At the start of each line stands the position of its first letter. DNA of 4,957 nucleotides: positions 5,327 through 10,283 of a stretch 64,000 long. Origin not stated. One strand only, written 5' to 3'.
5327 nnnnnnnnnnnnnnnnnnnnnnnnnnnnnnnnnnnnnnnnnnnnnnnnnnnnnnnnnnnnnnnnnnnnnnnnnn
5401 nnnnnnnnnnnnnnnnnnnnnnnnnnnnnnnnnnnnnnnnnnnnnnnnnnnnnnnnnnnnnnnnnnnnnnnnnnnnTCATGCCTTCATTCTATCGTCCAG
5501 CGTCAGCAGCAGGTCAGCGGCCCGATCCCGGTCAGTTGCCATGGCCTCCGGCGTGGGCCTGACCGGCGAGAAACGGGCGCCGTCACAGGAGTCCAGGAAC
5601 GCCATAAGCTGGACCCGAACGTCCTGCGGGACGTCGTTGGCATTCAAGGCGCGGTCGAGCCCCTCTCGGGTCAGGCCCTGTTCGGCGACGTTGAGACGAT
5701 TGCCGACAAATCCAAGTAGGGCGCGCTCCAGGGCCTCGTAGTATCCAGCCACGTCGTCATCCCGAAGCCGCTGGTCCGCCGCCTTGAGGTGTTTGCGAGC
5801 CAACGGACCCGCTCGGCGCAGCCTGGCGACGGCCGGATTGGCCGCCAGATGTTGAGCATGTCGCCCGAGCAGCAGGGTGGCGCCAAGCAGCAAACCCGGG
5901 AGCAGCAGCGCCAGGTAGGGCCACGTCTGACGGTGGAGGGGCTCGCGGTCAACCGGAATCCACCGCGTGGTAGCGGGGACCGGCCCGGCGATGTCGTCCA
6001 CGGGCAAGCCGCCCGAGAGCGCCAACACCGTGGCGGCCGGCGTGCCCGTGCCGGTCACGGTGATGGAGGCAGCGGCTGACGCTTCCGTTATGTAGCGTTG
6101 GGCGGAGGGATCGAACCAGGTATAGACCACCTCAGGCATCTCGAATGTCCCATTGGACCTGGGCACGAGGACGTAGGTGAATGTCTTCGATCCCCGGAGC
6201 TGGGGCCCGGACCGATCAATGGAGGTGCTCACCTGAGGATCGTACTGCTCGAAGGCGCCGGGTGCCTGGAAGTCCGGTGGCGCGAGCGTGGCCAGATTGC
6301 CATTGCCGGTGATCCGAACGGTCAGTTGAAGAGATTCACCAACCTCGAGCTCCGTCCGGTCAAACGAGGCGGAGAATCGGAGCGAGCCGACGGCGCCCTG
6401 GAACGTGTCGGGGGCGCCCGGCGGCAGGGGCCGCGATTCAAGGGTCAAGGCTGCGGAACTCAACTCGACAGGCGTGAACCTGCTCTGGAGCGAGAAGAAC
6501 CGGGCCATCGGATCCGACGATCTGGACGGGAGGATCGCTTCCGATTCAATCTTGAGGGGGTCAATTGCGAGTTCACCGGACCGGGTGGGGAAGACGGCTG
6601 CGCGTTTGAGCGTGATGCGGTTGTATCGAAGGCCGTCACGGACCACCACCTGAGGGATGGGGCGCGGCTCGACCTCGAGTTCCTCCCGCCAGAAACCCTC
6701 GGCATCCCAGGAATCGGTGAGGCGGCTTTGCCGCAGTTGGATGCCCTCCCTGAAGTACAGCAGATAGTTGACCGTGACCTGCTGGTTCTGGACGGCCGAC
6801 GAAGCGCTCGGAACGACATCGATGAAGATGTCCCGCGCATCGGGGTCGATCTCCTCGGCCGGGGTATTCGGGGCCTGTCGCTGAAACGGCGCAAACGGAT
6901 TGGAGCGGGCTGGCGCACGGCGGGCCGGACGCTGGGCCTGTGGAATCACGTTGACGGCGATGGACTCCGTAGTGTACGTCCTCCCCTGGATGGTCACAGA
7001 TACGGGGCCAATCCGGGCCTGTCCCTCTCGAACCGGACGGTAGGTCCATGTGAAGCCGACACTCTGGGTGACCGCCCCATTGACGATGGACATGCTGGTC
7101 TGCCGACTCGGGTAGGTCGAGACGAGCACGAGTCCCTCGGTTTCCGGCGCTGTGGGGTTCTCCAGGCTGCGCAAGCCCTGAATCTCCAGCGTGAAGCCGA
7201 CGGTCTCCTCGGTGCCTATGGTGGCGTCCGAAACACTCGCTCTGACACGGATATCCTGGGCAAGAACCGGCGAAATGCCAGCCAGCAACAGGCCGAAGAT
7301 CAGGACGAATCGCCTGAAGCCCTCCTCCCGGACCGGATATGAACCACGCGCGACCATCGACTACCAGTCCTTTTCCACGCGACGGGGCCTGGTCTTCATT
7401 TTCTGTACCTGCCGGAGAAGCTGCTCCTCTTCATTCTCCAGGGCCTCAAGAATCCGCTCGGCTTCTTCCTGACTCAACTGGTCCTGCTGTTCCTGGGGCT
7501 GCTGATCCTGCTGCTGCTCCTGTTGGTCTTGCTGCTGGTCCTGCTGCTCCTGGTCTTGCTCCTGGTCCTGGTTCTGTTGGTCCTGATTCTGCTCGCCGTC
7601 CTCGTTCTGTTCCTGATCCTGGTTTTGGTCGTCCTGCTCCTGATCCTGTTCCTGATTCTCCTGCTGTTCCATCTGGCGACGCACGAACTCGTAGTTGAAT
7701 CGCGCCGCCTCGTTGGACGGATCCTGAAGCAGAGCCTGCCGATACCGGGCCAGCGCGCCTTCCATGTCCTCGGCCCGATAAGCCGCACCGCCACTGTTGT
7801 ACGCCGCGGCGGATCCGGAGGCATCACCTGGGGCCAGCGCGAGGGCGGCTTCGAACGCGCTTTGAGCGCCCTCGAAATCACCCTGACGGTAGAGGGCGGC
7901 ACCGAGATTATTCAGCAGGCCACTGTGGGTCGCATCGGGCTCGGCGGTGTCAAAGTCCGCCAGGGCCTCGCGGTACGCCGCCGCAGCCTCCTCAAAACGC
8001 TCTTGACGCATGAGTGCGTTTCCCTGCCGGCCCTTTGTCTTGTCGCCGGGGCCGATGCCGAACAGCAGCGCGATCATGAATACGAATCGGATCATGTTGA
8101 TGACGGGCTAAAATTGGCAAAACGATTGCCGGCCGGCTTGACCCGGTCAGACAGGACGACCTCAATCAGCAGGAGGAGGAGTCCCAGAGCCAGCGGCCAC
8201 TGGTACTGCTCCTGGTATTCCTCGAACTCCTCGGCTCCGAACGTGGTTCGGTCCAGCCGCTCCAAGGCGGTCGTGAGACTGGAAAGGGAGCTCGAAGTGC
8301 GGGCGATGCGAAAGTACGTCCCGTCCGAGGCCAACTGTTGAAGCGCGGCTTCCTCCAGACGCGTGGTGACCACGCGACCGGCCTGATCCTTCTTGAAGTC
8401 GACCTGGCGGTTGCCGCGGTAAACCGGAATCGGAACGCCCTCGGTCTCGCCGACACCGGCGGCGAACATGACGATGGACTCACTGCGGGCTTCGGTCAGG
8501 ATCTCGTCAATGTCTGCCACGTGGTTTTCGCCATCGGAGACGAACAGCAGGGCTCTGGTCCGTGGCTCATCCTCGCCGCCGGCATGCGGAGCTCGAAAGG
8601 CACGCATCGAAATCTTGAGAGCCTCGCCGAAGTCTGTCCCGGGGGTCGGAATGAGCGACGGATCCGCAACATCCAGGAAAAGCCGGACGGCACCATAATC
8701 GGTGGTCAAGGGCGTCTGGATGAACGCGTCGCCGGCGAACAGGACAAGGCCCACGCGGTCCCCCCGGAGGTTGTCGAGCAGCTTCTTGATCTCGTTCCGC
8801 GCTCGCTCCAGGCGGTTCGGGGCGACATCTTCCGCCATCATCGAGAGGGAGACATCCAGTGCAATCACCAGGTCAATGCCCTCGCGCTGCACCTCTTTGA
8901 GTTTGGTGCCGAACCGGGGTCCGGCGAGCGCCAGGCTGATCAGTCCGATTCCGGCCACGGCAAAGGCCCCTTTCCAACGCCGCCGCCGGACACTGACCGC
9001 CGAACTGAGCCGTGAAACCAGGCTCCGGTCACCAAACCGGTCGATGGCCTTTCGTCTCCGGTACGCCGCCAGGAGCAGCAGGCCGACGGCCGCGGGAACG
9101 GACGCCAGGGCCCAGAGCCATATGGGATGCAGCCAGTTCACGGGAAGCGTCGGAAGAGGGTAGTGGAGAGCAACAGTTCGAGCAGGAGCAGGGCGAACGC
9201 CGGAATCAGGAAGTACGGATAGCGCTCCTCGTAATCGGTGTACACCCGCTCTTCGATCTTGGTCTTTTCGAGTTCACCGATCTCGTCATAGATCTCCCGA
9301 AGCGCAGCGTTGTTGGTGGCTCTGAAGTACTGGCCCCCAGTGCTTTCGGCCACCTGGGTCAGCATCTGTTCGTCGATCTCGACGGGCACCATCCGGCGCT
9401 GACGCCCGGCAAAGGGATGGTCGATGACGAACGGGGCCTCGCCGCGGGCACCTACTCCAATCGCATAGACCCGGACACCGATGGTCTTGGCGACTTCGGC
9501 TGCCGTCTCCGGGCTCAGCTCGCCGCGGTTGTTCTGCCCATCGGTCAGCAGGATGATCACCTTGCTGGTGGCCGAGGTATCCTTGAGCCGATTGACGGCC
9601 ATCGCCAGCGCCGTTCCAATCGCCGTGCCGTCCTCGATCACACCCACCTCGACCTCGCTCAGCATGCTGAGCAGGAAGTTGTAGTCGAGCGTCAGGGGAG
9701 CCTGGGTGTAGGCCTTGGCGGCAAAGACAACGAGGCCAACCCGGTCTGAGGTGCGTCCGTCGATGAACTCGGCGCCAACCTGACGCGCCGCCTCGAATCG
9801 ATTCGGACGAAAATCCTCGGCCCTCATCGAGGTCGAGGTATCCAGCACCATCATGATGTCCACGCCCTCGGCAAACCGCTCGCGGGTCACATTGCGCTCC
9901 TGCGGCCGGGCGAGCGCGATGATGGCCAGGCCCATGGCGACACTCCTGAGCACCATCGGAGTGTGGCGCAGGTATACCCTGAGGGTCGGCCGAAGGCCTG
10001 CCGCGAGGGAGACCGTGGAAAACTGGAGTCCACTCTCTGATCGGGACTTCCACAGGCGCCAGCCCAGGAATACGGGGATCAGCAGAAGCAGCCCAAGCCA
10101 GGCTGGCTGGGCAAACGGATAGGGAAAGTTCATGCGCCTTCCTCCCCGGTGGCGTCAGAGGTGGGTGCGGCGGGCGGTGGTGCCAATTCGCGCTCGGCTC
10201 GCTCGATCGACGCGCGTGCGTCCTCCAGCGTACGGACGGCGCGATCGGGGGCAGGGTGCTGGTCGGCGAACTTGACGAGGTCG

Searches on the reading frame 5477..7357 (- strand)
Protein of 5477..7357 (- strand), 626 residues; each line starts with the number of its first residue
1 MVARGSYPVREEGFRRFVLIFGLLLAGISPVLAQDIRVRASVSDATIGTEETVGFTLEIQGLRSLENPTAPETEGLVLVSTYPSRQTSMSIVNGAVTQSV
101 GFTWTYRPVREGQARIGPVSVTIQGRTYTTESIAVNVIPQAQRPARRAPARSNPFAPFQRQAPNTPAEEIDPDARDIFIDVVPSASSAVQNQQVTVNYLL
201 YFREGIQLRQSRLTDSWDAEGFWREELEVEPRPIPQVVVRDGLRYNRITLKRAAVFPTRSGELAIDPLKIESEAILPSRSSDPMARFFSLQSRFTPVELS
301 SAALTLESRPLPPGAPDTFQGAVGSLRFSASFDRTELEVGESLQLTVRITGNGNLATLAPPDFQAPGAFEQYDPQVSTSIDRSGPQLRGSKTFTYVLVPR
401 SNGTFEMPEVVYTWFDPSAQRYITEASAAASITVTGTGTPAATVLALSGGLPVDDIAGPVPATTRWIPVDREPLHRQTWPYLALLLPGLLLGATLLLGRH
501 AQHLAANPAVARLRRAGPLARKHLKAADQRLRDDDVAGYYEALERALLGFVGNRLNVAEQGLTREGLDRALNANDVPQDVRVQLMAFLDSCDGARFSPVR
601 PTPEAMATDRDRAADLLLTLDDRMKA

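Call 53: search_protein_families(library=pfam, proteins=[window:5477-7357:-], max_evalue=0.001)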
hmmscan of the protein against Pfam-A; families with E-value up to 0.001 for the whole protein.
window:5477-7357:- (626 aa): 1 family
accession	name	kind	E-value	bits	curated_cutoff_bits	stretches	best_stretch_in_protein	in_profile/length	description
PF13584.12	BatD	-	2e-33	115.3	24.1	2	40-137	1-92/92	BatD DUF11 like domain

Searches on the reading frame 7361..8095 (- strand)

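Call 53: search_protein_families(library=pfam, proteins=[window:7361-8095:-], max_evalue=0.001)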
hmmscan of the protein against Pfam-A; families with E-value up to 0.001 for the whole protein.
window:7361-8095:- (244 aa): 10 families
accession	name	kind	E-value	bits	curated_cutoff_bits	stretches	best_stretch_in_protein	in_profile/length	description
PF07719.23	TPR_2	-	1.2e-16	59.8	27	2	60-91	3-34/34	Tetratricopeptide repeat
PF13424.12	TPR_12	-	1.7e-13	51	30.1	2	23-88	8-75/77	Tetratricopeptide repeat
PF13432.12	TPR_16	-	1.1e-12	48.6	32.7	2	24-92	3-65/65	Tetratricopeptide repeat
PF00515.34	TPR_1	-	1.7e-12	47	27.8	2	61-90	4-33/34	Tetratricopeptide repeat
PF13414.12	TPR_11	-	3.1e-09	36.8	26.8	0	109-134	8-33/42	TPR repeat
PF13428.12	TPR_14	-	2.7e-08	34.1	23.5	1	62-92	5-35/44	Tetratricopeptide repeat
PF13181.12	TPR_8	-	9e-08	32.1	25.7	0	60-90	3-33/34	Tetratricopeptide repeat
PF14559.12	TPR_19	-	3.9e-07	30.7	25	1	28-93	1-60/68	Tetratricopeptide repeat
PF13176.12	TPR_7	-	4.7e-07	29.8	27.9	0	61-91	2-32/36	Tetratricopeptide repeat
PF13374.12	TPR_10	-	7.8e-05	23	27.5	1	61-87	5-31/42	Tetratricopeptide repeat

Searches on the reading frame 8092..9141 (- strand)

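Call 53: search_protein_families(library=pfam, proteins=[window:8092-9141:-], max_evalue=0.001)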
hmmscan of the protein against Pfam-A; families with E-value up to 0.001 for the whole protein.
window:8092-9141:- (349 aa): 3 families
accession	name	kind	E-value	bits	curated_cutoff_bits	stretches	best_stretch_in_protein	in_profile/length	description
PF13519.12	VWA_2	-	1.5e-16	61.4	27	1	91-205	1-107/107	von Willebrand factor type A domain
PF00092.34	VWA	-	6.1e-14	53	23.8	1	90-259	1-140/174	von Willebrand factor type A domain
PF07584.16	BatA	-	5.1e-06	27.3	25.9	1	1-75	1-77/77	Aerotolerance regulator N-terminal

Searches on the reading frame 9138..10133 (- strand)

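Call 53: search_protein_families(library=pfam, proteins=[window:9138-10133:-], max_evalue=0.001)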
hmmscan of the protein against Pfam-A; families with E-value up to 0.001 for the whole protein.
window:9138-10133:- (331 aa): 6 families
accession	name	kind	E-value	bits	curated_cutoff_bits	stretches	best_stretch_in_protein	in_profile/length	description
PF00092.34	VWA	-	5.8e-24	85.7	23.8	1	92-283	1-173/174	von Willebrand factor type A domain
PF13519.12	VWA_2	-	8.5e-23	81.5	27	1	93-200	1-107/107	von Willebrand factor type A domain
PF07584.16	BatA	-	3.3e-11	43.9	25.9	1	6-77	3-77/77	Aerotolerance regulator N-terminal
PF06707.17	DUF1194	-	1.6e-05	24.7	27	1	167-232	92-159/206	Protein of unknown function (DUF1194)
PF01882.25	DUF58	-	4.8e-05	23.1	23.4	1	75-202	20-146/216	Protein of unknown function DUF58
PF05762.20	VWA_CoxE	-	0.00028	20.8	26.4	1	48-216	30-174/222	VWA domain containing CoxE-like protein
